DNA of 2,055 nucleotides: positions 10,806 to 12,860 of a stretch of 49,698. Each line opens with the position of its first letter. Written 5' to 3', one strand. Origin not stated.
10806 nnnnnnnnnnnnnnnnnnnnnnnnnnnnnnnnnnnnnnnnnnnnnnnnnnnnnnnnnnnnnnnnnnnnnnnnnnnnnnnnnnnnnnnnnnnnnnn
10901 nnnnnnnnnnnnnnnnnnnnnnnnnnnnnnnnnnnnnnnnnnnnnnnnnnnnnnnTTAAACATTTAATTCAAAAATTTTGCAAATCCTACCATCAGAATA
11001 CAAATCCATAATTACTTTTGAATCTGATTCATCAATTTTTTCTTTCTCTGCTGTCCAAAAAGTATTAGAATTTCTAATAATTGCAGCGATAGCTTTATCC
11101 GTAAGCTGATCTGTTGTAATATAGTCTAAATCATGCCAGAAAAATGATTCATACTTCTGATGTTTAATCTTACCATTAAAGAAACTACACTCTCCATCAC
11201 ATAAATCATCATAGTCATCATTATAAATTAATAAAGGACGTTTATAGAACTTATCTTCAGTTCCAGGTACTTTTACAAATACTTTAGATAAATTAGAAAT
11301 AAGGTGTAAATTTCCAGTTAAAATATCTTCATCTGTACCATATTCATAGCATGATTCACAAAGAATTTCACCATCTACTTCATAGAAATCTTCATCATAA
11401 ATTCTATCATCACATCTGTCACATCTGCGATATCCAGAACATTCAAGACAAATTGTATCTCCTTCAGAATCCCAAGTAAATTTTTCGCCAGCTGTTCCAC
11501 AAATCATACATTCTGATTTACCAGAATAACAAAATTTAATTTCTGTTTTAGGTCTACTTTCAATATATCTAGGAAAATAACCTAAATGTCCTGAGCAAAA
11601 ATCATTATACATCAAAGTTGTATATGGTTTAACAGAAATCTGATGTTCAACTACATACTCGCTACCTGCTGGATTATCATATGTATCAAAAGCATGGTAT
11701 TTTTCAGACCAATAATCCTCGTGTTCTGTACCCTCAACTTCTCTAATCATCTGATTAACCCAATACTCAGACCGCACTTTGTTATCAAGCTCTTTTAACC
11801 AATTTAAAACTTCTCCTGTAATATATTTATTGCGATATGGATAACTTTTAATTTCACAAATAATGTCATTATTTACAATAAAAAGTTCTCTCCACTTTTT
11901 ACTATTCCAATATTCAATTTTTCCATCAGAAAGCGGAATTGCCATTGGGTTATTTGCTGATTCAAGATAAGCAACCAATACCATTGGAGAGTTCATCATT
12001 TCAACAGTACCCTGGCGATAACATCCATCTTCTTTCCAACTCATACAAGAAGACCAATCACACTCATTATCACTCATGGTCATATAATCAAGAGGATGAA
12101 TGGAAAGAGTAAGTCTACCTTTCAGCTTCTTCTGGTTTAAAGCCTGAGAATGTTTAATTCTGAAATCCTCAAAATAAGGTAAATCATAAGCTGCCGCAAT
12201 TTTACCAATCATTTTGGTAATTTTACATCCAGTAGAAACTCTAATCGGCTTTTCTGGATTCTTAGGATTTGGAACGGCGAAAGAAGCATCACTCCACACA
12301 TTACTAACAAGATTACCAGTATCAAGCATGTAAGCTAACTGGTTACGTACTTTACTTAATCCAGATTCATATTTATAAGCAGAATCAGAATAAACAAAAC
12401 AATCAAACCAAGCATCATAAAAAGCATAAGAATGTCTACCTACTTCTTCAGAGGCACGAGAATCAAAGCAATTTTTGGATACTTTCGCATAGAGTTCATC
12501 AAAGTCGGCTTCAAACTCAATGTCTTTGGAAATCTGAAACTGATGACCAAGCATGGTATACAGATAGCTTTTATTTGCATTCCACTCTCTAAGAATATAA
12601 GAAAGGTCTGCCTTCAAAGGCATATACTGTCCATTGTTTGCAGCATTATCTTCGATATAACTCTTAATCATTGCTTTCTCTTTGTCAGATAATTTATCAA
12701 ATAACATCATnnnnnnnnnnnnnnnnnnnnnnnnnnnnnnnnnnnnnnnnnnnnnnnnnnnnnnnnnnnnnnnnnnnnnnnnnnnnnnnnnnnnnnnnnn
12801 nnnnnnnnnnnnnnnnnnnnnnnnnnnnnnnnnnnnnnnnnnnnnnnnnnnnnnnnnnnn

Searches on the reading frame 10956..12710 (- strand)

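Call 17: search_protein_families(library=phrogs, proteins=[window:10956-12710:-])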
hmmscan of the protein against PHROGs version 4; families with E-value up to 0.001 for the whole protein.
window:10956-12710:- (584 aa): 1 family
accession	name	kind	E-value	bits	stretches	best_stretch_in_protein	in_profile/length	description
phrog_18912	-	unknown function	7.8e-10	39.5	1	159-308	133-276/409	-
